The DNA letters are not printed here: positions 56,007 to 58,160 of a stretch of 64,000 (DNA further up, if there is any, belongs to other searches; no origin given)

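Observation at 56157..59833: Translationally coupled hybrid histidine kinases with complementary defects, implying an obligate heteromeric phosphorelay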

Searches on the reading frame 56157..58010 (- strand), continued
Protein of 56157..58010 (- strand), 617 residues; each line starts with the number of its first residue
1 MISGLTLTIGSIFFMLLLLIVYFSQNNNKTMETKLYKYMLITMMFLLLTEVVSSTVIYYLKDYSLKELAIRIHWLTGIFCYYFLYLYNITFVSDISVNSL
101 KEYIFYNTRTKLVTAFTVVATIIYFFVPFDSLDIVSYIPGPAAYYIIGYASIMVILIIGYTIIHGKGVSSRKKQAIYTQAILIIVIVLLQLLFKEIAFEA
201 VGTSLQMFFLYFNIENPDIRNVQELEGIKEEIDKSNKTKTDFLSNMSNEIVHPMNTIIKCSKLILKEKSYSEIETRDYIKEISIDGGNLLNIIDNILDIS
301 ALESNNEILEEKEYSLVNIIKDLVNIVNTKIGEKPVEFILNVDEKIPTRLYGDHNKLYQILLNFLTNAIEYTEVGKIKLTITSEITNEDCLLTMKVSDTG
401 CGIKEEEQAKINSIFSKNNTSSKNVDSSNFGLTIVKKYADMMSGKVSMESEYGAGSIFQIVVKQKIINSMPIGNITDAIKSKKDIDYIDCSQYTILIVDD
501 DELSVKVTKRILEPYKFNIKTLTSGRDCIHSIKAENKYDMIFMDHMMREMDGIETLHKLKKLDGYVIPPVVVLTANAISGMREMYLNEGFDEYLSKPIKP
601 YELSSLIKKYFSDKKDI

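Call 70: search_protein_families(library=pfam, proteins=[L010:1854-3989:+, L010:4091-4459:+, L010:4471-6087:+, L010:9868-10314:+, L010:10391-12715:+, L038:3862-4233:+, L038:4246-5817:+, L038:5847-6974:+, L038:7101-9170:+], max_evalue=0.001)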
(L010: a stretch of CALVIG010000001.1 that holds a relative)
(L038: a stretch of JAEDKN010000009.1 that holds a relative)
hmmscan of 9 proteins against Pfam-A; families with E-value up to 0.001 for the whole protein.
L010:1854-3989:+ (711 aa): 4 families
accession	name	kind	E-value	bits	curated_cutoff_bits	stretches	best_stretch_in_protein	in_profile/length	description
PF00905.27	Transpeptidase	-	1.5e-66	225.1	22.1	1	271-576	2-297/299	Penicillin binding protein transpeptidase domain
PF03717.20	PBP_dimer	-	7.8e-24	85.5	24.4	1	65-224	3-174/180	Penicillin-binding Protein dimerisation domain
PF03793.24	PASTA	-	1.4e-17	63.8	23.2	2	659-710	1-60/64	PASTA domain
PF21922.1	PBP_dimer_2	-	0.00032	21.3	27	0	168-213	22-62/83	Penicillin binding protein A dimerisation domain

L010:4091-4459:+ (122 aa): 1 family
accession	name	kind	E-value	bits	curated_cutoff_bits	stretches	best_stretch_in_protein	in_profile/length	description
PF01627.28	Hpt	-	4.7e-05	24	24.6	1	33-96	2-65/84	Hpt domain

L010:4471-6087:+ (538 aa): 2 families
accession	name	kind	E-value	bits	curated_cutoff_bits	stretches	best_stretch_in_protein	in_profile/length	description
PF00072.30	Response_reg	-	1.5e-16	61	30.2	1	204-324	1-110/111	Response regulator receiver domain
PF13487.12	HD_5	-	3.7e-15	56.5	27.2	1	388-506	32-146/170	HD domain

L010:9868-10314:+ (148 aa): 0 families

L010:10391-12715:+ (774 aa): 3 families
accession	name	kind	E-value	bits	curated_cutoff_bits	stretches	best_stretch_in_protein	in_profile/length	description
PF00005.33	ABC_tran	-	2.8e-33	115.8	25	1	21-167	1-136/137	ABC transporter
PF02687.27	FtsX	-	1.2e-19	71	25.5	1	648-767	2-120/120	FtsX-like permease C-terminal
PF02463.25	SMC_N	-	2.2e-08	34.2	40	1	23-207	17-207/220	RecF/RecN/SMC N terminal domain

L038:3862-4233:+ (123 aa): 1 family
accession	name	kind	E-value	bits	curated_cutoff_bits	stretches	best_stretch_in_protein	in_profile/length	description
PF01627.28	Hpt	-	1.1e-05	26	24.6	1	33-102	1-73/84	Hpt domain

L038:4246-5817:+ (523 aa): 2 families
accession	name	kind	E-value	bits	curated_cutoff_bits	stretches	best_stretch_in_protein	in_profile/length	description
PF00072.30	Response_reg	-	2.5e-18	66.7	30.2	1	197-305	2-106/111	Response regulator receiver domain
PF13487.12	HD_5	-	6.8e-14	52.4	27.2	1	389-511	48-170/170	HD domain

L038:5847-6974:+ (375 aa): 3 families
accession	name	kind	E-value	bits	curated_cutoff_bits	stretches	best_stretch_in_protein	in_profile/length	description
PF09479.16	Flg_new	-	8.5e-78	256.9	27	5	305-365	1-64/65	Listeria-Bacteroides repeat domain (List_Bact_rpt)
PF18998.6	Flg_new_2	-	1.2e-10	41.6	23.6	0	305-369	1-71/73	Divergent InlB B-repeat domain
PF18370.7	RGI_lyase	-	0.00024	21.8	27.8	0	266-290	14-34/86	Rhamnogalacturonan I lyases beta-sheet domain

L038:7101-9170:+ (689 aa): 7 families
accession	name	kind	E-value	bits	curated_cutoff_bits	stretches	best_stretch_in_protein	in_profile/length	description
PF00664.28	ABC_membrane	-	8.6e-40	137.6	28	1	155-425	1-274/274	ABC transporter transmembrane region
PF03412.21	Peptidase_C39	-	4.1e-29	101.5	22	1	2-128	7-131/133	Peptidase C39 family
PF00005.33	ABC_tran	-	4.9e-24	85.9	25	1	487-634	1-136/137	ABC transporter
PF02463.25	SMC_N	-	6.7e-06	26.1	40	1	469-677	109-211/220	RecF/RecN/SMC N terminal domain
PF05673.19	DUF815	-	5.8e-05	22.8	23.8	1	463-559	17-114/249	Protein of unknown function (DUF815)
PF13238.12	AAA_18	-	9.7e-05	23.3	29.4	0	500-537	1-25/128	AAA domain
PF20720.3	nSTAND3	-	0.00042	20.5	27.2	0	499-538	19-57/155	Novel STAND NTPase 3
